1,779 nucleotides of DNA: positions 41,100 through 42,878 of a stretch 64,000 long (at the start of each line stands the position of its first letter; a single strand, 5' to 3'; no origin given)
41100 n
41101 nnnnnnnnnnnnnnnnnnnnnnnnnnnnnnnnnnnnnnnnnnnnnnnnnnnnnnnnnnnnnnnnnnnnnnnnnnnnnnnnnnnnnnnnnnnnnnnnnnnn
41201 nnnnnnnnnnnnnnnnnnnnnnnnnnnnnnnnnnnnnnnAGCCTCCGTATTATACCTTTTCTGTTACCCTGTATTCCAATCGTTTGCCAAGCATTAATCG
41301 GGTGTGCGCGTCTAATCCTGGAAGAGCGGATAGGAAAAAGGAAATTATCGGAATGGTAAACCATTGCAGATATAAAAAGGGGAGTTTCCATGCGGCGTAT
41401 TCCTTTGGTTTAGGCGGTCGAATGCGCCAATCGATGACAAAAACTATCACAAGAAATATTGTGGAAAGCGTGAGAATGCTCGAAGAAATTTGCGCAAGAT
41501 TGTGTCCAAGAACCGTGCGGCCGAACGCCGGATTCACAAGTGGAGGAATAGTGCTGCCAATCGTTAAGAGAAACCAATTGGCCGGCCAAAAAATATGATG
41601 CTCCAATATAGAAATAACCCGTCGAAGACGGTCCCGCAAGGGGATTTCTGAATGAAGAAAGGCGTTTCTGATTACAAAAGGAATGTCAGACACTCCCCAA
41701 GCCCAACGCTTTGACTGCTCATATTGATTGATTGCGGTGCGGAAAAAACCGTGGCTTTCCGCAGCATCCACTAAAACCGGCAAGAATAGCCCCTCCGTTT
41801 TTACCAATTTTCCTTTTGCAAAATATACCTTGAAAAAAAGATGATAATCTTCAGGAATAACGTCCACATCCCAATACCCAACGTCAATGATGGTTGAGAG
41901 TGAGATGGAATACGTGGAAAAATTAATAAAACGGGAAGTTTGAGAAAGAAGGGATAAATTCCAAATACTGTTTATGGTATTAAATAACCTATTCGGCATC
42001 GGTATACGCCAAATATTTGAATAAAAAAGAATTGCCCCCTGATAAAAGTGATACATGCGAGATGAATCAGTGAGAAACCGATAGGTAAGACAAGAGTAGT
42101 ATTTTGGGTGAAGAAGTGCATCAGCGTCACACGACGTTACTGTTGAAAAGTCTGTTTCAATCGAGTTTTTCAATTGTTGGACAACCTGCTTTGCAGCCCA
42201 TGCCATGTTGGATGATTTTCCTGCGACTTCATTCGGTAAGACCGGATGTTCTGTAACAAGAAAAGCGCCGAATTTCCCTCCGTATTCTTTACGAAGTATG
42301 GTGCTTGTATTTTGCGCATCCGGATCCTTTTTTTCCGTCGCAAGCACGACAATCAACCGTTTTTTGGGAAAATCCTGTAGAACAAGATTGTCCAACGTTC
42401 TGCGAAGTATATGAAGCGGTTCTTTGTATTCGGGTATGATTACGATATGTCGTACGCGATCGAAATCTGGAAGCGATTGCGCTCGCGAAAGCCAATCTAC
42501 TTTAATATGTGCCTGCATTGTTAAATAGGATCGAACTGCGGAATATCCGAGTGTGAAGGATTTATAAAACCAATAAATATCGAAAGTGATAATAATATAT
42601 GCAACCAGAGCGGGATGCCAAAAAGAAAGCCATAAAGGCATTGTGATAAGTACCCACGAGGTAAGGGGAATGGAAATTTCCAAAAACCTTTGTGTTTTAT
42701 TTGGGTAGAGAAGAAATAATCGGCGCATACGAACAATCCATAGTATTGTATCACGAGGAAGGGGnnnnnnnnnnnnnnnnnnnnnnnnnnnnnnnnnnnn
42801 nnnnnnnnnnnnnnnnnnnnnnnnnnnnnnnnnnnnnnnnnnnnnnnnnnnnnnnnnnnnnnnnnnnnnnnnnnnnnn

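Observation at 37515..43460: Polyprenyl-phosphate glycan assembly cluster: DPPR-synthase-like UbiA, WecA/MraY-like, GT-C, processive QxxRW GT2 and Dpm-like GT2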

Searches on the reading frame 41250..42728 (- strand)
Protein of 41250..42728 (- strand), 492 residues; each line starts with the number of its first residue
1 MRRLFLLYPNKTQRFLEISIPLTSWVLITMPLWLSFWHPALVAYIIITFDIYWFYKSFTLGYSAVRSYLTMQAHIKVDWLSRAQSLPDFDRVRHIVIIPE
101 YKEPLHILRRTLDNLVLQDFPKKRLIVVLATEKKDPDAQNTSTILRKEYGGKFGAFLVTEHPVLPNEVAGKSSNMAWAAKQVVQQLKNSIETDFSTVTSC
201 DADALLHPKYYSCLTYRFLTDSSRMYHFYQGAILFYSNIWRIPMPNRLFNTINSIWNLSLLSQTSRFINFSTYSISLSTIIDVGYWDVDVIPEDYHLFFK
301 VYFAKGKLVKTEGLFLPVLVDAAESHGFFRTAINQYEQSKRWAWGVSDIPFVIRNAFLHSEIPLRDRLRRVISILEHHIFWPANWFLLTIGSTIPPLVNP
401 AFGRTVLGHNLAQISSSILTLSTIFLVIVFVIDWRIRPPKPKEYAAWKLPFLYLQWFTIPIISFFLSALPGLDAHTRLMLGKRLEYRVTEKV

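Call 3: search_protein_families(library=pfam, proteins=[window:41250-42728:-], max_evalue=0.01)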
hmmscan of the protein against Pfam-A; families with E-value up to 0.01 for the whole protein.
window:41250-42728:- (492 aa): 2 families
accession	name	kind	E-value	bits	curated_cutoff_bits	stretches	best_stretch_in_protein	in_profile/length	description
PF13632.12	Glyco_trans_2_3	-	2.4e-07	31.2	27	1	198-408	3-170/198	Glycosyl transferase family group 2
PF13641.12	Glyco_tranf_2_3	-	0.00083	19.9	27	1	96-221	5-114/230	Glycosyltransferase like family 2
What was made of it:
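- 41250..42728 (-): Membrane-integrated GT2, cellulose/hyaluronan-synthase-like (492 aa). Pfam Glyco_trans_2_3, 31 bits (call 3).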

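Call 4: search_protein_families(library=ncbifam, proteins=[window:41250-42728:-], max_evalue=0.01)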
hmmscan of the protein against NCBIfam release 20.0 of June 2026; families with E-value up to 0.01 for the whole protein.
window:41250-42728:- (492 aa): 1 family
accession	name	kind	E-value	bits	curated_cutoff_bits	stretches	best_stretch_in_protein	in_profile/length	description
TIGR03937.1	PgaC_IcaA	equivalog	6.9e-05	22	422.3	0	278-479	210-391/407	poly-beta-1,6-N-acetyl-D-glucosamine synthase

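Call 25: search_solved_structures(query=window:41250-42728:-, max_evalue=1)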
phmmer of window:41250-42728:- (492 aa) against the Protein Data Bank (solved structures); distinct sequences matched with E-value up to 1: 7.
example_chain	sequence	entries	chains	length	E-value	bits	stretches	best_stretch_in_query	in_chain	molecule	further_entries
6yv7_B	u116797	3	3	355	0.15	14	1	87-131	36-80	Glycosyl transferase, family 2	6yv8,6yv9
6yv7_A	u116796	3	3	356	0.15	14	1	87-131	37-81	Glycosyl transferase, family 2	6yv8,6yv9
8j0k_A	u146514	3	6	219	0.51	12.2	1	143-218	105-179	Transcription factor AP-2-alpha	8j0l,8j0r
1jtt_A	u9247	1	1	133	0.85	11.5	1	169-213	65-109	Vh Single-Domain Antibody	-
1xfp_A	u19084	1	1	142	0.92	11.4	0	169-213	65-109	heavy chain antibody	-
1jtp_A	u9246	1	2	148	0.95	11.3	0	170-213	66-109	Single-Domain Antibody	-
1jto_A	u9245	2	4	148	0.95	11.3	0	170-213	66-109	Vh Single-Domain Antibody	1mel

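Call 36: search_solved_structures(query=A3, max_evalue=1, show_alignments=2)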
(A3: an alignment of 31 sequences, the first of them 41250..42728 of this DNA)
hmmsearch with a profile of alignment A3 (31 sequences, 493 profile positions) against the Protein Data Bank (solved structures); distinct sequences matched with E-value up to 1: 7.
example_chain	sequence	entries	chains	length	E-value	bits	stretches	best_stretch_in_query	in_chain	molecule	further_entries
6yv7_B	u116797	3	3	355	0.038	15.8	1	95-133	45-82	Glycosyl transferase, family 2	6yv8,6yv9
6yv7_A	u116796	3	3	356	0.038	15.8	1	95-133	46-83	Glycosyl transferase, family 2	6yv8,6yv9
5myj_AC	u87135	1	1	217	0.15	13.9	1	149-207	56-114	30S ribosomal protein S3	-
7nhn_d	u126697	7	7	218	0.8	11.5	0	148-208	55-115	30S ribosomal protein S3 | Small ribosomal subunit protein uS3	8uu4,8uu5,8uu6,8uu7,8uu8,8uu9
6l8e_A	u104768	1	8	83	0.81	11.4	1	174-232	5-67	YefM Antitoxin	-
6l8f_B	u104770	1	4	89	0.98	11.2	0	174-232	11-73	Antitoxin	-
7bwf_D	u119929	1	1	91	0.99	11.2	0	174-232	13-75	Antitoxin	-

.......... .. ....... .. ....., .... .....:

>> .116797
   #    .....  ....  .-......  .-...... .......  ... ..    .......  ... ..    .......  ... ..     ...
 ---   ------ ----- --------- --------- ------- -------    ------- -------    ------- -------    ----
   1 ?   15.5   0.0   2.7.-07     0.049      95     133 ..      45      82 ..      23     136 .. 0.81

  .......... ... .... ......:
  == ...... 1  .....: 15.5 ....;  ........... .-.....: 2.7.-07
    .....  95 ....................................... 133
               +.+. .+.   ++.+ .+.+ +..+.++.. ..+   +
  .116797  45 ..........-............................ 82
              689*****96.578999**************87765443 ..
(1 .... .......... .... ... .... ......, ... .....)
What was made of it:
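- Closest known: Synthase-dependent glycan export. Different: The PDB profile search gave nothing significant (calls 25, 36).
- Tried and rejected: The GT2, as a single sequence and as a profile, gave only marginal hits (calls 25, 36).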

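Call 52: find_homologous_proteins(query=window:41250-42728:-, max_evalue=0.001)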
Query window:41250-42728:- (492 aa): 4678 proteins with E <= 0.001 among 8000 candidates; the best 120 are listed.
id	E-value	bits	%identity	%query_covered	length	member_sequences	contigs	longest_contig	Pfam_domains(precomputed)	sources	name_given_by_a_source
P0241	0.0e+0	1120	99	100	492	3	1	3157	PF13632.13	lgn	-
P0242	1.0e-286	970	83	100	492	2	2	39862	PF13632.13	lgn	-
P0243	1.3e-283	959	82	100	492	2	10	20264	PF13632.13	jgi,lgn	-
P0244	1.5e-279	946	82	100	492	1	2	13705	PF13632.13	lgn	-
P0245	1.2e-277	940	81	100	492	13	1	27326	PF13632.13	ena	-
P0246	3.4e-276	935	80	100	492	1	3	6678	PF13632.13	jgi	-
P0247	1.9e-273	926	79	100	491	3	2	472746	PF13632.13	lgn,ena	-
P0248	4.9e-268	908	79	100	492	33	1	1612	PF13632.13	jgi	-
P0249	2.6e-267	906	78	100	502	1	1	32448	PF13632.13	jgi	-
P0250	9.4e-266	900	79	97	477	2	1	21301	PF13632.13,PF13641.13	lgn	-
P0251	3.2e-265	899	76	100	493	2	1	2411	PF13632.13,PF13641.13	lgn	-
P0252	3.1e-261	885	76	100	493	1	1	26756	PF13632.13,PF13641.13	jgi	jgi:cellulose synthase/poly-beta-1,6-N-acetylglucosamine synthase-like glycosyltransferase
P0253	1.1e-258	877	75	100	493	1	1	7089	PF13632.13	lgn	-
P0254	4.4e-256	869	74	100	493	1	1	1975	PF13632.13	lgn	-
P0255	4.4e-256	868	75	100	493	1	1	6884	PF13632.13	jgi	-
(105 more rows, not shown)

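Call 62: predict_structure(alignment_id=A5)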
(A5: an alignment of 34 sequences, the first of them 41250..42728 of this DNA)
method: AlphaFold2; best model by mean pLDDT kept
length: 492 residues; sequences in the alignment: 34
mean_pLDDT: 67.2   pTM: 0.66
mean pLDDT of the five models: 67.2, 67.1, 65.9, 65.0, 63.2
residues with pLDDT >= 90: 103; 70-90: 145; 50-70: 101; < 50: 143
segments of 3 or more residues with pLDDT < 50: 233-259, 267-269, 290-292, 316-347, 417-492
pLDDT, mean of each block of 10 residues (from residue 1): 85 80 72 71 70 62 61 79 96 92 82 91 95 89 95 94 72 86 90 92 75 94 88 39 40 47 51 86 77 67 84 55 36 44 49 81 80 72 58 58 58 52 43 37 38 36 39 36 29 30
secondary structure, 60 per line:
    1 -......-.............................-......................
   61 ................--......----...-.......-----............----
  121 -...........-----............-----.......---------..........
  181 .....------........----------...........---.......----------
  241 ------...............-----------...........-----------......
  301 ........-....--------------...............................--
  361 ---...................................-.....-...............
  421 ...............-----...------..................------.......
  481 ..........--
elements in order: H2-7 H9-37 H39-76 H79-84 E93-99 H105-116 E125-132 H138-149 E155-161 H171-185 E195-199 H210-220 E227-230 H247-261 E273-276 H277-283 H295-308 E310-313 H328-358 H364-398 H400-404 H406-435 H450-467 H474-490
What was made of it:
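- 41250..42728 (-): The model shows 2 N-terminal and about 4 C-terminal TM helices (call 62).
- The TM part of the GT2 model is low confidence (call 62).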

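Call 66: fold_search(model_id=the predicted structure, library=pdb)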
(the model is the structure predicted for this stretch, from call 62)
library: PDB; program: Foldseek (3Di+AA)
matches with E <= 10: 1016; with E <= 0.001: 154
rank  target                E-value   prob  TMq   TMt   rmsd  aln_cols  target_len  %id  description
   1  6yv7_B                2.1e-08  1.00  0.35  0.48  15.3       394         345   15  Mannosyltransferase PcManGT from Pyrobaculum calidifontis (released 2020-07-22)
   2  6yv7_A                1.1e-07  1.00  0.37  0.50  13.1       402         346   15  Mannosyltransferase PcManGT from Pyrobaculum calidifontis (released 2020-07-22)
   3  7sp7_A                1.2e-07  1.00  0.43  0.42  17.6       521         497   13  Chlorella virus hyaluronan synthase inhibited by UDP (released 2022-04-06)
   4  8sne_A                1.4e-07  1.00  0.43  0.43  18.0       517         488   12  Chlorella virus Hyaluronan Synthase bound to GlcA extended GlcNAc primer and UDP (released 2024-05-01)
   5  9yq5_A                2.1e-07  1.00  0.45  0.44  18.2       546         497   10  Chlorella virus hyaluronan synthase bound to an inserted UDP-GlcA (released 2025-12-10)
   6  7sp9_A                2.3e-07  1.00  0.42  0.42  17.8       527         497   13  Chlorella virus Hyaluronan Synthase in the GlcNAc-primed channel-closed state (released 2022-04-06)
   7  5ej1_A                2.9e-07  1.00  0.44  0.32  17.9       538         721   16  Pre-translocation state of bacterial cellulose synthase (released 2016-03-30)
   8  7sp8_A                4.0e-07  1.00  0.43  0.42  17.9       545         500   12  Chlorella virus Hyaluronan Synthase bound to UDP-GlcNAc (released 2022-04-06)
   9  8snc_A                4.0e-07  1.00  0.40  0.40  18.8       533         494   13  Chlorella virus Hyaluronan Synthase bound to GlcA extended GlcNAc primer (released 2024-05-01)
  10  9yq2_A                4.8e-07  1.00  0.40  0.41  16.4       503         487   11  Chlorella virus hyaluronan synthase bound to DDM (released 2025-12-10)
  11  8smn_A                1.1e-06  1.00  0.43  0.41  16.1       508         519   14  Xenopus laevis hyaluronan synthase 1, nascent HA polymer bound state (released 2024-05-01)
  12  9fp0_A                1.2e-06  1.00  0.45  0.30  14.5       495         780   16  Cryo-EM structure of the 'crown'less Bcs macrocomplex for E. coli cellulose secretion in non-saturating c-di-GMP (loca (released 2024-10-16)
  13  9fmv_A                1.3e-06  1.00  0.42  0.29  18.9       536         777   14  Cryo-EM structure of the c-di-GMP-free synthase:pEtN transferase complex (BcsA-Bct-G3) from the E. coli cellulose secr (released 2024-10-16)
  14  8smp_A                1.3e-06  1.00  0.39  0.37  17.5       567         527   12  Xenopus laevis hyaluronan synthase 1, UDP-bound, gating loop inserted state (released 2024-05-01)
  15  8smm_A                1.7e-06  1.00  0.45  0.44  16.3       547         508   12  Xenopus laevis hyaluronan synthase 1 (released 2024-05-01)
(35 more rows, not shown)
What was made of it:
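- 41250..42728 (-): Foldseek top hits are PcManGT, hyaluronan synthases and BcsA (call 66).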

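Call 67: search_protein_representatives(protein=window:41250-42728:-)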
Query: 492 residues. Proteins with E-value up to 0.001 (for the whole library): 1988; up to 1e-10: 1262; up to 1e-30: 365. The best 150 are listed.
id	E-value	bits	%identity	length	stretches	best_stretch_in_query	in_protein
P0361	2.7e-202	689.4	60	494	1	2-492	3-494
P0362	1.4e-146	505.6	46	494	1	2-492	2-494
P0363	7.8e-139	480.1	46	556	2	61-492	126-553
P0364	4.1e-131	454.6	43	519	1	11-492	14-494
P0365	5.7e-131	454.1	44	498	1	14-492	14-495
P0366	1.7e-126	439.3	44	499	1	1-491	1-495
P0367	3.3e-123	428.5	42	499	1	2-492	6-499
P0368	1.5e-121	423.0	43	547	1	2-492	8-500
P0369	7.0e-120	417.5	42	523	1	7-492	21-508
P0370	6.8e-119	414.3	43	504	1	7-492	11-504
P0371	9.7e-116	403.9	41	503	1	7-492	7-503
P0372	6.3e-115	401.2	43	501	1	4-492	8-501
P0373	9.3e-115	400.6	41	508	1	13-492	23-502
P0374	1.1e-114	400.4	42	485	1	24-492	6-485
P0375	1.7e-114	399.7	42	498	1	8-492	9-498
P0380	4.7e-101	355.4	39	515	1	12-492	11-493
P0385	1.3e-93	330.9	37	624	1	11-491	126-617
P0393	1.9e-88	313.9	34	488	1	13-491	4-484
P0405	6.5e-80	285.7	31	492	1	24-491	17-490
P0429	9.7e-70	252.1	29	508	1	11-491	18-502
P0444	4.0e-67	243.5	28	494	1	13-491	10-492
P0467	1.3e-62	228.6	27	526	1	12-492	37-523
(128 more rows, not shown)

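Call 68: list_cluster_members(proteins=[P0362, P0364, P0368, P0380, P0385, P0393, P0405, P0429, P0444, P0467])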
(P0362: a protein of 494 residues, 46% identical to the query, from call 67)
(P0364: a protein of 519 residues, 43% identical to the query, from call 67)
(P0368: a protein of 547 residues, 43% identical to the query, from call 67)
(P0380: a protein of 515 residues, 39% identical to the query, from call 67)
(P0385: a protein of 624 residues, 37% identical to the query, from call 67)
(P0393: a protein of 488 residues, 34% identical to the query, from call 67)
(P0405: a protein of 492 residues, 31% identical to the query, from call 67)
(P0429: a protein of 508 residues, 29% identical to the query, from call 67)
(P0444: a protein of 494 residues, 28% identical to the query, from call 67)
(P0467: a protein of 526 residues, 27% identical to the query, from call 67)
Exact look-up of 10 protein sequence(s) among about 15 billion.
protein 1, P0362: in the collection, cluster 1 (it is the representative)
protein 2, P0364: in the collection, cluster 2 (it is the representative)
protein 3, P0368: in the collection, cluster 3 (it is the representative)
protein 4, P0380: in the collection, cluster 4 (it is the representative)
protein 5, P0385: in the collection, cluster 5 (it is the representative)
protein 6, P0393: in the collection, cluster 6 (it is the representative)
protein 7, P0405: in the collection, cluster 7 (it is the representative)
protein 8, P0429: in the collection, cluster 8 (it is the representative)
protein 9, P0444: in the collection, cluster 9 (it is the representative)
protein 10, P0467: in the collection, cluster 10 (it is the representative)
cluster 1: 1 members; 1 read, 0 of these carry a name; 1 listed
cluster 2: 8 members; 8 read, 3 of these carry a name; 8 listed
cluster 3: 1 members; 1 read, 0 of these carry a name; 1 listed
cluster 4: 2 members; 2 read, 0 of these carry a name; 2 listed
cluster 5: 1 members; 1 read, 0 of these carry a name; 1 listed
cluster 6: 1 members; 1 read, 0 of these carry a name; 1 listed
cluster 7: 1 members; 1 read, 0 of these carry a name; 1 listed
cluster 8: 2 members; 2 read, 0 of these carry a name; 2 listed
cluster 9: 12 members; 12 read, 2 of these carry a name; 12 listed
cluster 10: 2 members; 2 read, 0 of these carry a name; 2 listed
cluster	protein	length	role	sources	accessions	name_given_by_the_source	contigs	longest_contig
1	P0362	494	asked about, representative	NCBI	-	-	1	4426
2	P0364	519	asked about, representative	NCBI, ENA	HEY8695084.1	MAG TPA: glycosyltransferase family 2 protein [Chloroflexota bacterium]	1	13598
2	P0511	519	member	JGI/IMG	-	hypothetical protein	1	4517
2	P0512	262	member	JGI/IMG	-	hypothetical protein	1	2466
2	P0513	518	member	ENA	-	-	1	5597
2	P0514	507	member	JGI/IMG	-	-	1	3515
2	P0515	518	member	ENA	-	-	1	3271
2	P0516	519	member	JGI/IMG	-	-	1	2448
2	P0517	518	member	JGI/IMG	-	-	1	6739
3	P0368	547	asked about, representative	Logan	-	-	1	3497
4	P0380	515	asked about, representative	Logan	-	-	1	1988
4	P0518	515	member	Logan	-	-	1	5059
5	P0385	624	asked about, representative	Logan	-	-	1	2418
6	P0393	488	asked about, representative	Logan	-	-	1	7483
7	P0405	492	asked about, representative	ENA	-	-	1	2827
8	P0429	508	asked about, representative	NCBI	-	-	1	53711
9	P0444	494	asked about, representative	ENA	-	-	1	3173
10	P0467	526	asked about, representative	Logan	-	-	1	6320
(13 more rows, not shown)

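Call 69: find_encoding_contigs(protein=P0364, flank=8000, max_places=1)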
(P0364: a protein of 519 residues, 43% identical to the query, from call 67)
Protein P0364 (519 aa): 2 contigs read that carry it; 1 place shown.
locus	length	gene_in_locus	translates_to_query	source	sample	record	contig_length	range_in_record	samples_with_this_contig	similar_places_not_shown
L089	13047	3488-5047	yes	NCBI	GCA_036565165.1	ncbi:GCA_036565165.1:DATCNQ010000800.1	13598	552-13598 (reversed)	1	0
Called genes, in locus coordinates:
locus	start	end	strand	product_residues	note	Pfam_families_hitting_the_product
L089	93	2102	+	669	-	PF22745:Nlig-Ia, PF00633:HHH (faint), PF01653:DNA_ligase_aden, PF03120:OB_DNA_ligase, PF03119:DNA_ligase_ZBD, PF12826:HHH_2, PF14520:HHH_5 (weak), PF00533:BRCT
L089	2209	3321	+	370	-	PF00704:Glyco_hydro_18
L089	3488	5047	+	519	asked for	PF13632:Glyco_trans_2_3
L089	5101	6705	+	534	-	PF00501:AMP-binding, PF13193:AMP-binding_C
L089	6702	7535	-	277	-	PF00288:GHMP_kinases_N, PF08544:GHMP_kinases_C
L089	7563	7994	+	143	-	PF00364:Biotin_lipoyl, PF13375:RnfC_N (weak), PF25917:BSH_RND (faint)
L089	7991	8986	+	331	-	PF08545:ACP_syn_III, PF08541:ACP_syn_III_C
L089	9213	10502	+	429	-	PF08811:DUF1800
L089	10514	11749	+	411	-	PF07394:DUF1501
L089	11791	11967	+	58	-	-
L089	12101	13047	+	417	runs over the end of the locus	PF26549:Tricorn_N (faint), PF00930:DPPIV_N (faint), PF07676:PD40 (weak), PF26550:Tricorn_2nd (faint)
